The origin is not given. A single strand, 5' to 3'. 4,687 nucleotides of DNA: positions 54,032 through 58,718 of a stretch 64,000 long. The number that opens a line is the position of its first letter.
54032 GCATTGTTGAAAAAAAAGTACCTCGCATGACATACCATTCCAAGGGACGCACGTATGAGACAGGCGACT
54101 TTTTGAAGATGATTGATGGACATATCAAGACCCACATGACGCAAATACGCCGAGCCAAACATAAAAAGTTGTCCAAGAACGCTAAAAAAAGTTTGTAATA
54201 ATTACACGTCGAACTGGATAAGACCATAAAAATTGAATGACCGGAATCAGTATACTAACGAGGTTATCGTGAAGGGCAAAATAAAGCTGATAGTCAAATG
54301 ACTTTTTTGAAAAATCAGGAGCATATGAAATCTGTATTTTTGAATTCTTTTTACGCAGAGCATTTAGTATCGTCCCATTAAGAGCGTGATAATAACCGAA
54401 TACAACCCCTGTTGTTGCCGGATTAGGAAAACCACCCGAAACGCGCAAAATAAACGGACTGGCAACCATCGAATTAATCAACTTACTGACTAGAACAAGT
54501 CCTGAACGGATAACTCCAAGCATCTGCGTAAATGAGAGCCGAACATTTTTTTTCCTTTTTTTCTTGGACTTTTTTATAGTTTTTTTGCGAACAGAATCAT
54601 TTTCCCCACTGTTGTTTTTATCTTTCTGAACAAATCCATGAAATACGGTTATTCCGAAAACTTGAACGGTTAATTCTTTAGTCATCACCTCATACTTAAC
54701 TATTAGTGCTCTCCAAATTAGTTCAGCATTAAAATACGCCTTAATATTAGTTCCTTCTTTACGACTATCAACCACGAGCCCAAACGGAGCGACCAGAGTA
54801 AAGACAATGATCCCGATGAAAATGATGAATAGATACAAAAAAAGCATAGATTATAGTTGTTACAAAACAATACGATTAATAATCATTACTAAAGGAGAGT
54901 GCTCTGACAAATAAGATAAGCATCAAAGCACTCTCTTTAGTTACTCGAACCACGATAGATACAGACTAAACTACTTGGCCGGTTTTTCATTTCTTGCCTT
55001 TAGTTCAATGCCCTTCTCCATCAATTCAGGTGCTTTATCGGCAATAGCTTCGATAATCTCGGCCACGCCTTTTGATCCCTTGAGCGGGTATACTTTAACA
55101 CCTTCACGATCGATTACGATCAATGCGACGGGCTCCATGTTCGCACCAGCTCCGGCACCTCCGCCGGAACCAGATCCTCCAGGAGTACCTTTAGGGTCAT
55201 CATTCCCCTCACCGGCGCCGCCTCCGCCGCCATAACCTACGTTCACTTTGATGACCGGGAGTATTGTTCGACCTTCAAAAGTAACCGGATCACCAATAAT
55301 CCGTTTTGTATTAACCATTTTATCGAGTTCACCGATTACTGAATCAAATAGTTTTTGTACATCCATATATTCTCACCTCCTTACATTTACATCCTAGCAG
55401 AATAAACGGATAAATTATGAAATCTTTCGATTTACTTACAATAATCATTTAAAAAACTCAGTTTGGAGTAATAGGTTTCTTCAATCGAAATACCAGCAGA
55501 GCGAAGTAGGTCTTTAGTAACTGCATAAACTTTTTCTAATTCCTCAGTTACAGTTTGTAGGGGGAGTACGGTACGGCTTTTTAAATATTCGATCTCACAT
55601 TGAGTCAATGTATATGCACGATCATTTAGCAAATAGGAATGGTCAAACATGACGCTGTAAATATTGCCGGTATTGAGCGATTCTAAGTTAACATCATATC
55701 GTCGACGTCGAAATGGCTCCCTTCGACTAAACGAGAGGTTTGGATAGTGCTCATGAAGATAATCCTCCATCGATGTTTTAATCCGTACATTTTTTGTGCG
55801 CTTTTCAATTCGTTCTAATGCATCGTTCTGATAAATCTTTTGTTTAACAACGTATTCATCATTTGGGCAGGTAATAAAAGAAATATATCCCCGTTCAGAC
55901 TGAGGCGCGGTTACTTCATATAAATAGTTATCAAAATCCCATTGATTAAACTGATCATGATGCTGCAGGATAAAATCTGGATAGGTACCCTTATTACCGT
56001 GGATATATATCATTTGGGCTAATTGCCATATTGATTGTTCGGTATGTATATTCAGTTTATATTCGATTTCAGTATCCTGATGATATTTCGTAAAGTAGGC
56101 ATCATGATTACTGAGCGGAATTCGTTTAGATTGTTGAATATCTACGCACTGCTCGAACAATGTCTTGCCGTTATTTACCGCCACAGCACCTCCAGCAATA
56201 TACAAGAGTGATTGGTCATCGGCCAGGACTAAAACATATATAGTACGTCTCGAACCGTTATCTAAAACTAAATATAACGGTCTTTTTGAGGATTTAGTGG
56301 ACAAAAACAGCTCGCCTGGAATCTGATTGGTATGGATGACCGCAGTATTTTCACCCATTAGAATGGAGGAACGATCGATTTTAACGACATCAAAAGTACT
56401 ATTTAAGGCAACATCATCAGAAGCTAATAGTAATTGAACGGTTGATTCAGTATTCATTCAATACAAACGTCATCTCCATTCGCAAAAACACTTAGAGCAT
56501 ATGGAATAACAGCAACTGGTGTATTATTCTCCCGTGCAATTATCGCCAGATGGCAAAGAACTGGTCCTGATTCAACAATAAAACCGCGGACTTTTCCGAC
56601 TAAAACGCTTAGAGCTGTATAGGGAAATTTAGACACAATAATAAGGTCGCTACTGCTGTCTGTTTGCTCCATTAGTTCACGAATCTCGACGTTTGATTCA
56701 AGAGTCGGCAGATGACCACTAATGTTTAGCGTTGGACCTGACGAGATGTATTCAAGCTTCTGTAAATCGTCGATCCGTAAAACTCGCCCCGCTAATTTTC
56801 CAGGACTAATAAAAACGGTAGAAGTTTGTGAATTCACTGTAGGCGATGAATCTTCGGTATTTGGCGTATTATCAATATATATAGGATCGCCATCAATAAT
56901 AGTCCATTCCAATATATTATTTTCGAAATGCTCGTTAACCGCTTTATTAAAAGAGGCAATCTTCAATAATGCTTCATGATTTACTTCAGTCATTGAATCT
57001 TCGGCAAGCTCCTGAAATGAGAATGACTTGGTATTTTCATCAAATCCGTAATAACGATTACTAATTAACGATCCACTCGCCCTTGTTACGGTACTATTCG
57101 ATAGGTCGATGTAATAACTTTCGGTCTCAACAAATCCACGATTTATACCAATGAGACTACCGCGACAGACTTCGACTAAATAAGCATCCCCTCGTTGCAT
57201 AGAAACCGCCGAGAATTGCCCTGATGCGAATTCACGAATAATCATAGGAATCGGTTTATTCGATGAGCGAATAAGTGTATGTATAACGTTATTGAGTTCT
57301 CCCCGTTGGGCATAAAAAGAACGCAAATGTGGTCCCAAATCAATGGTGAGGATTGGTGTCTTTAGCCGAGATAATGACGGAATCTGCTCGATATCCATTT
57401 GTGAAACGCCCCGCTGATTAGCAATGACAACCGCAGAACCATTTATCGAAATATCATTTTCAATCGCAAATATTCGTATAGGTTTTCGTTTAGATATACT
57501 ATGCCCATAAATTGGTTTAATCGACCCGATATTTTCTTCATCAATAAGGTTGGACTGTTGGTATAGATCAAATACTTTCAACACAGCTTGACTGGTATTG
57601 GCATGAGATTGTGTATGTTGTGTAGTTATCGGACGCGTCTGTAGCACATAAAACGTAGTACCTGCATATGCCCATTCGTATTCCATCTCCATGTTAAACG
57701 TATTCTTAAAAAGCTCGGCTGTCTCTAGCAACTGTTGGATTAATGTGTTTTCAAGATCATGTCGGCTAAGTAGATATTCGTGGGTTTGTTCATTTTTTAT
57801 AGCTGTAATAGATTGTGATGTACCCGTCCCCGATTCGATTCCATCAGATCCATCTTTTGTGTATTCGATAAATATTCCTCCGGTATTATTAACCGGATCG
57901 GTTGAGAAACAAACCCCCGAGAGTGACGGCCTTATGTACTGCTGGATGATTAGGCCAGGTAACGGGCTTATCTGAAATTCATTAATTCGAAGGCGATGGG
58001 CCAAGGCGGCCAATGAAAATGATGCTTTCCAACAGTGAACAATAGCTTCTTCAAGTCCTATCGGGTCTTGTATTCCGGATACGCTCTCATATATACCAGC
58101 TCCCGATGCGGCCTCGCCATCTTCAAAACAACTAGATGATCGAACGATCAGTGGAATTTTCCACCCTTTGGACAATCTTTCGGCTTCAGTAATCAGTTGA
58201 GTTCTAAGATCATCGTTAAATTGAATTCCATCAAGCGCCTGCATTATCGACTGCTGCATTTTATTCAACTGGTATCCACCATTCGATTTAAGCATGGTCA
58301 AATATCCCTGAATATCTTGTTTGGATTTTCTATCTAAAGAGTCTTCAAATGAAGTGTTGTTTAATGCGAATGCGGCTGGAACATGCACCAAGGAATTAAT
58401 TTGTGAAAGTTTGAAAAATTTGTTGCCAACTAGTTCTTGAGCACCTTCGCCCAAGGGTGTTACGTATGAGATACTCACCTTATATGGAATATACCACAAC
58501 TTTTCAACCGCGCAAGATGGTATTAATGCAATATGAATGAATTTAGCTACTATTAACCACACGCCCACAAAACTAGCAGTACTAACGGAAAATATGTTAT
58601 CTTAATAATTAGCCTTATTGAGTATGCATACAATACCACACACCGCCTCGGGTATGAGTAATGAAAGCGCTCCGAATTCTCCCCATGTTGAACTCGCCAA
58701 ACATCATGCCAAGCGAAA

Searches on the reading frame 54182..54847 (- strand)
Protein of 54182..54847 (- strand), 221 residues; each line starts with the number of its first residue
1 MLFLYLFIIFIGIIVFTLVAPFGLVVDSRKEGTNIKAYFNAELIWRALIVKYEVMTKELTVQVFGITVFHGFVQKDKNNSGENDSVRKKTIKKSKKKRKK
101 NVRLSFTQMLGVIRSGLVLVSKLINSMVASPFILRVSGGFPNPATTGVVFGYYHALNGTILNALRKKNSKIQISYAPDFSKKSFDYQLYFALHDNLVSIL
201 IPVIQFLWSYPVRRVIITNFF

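Call 84: search_protein_families(library=pfam, proteins=[window:54182-54847:-], max_evalue=0.001)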
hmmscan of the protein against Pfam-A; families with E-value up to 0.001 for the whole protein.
window:54182-54847:- (221 aa): 1 family
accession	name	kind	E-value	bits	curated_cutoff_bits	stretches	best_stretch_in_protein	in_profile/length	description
PF11167.13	DUF2953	-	2.3e-08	34.4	22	1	139-185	4-52/53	Protein of unknown function (DUF2953)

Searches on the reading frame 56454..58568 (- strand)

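Call 84: search_protein_families(library=pfam, proteins=[window:56454-58568:-], max_evalue=0.001)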
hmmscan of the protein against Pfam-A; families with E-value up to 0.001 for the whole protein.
window:56454-58568:- (704 aa): 2 families
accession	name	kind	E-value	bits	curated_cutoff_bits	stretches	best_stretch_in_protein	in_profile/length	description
PF01326.24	PPDK_N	-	2.9e-31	109.4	27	2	45-237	2-203/328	Pyruvate phosphate dikinase, AMP/ATP-binding domain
PF00391.29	PEP-utilizers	-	3.5e-05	23.8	23.1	1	650-701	13-65/72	PEP-utilising enzyme, mobile domain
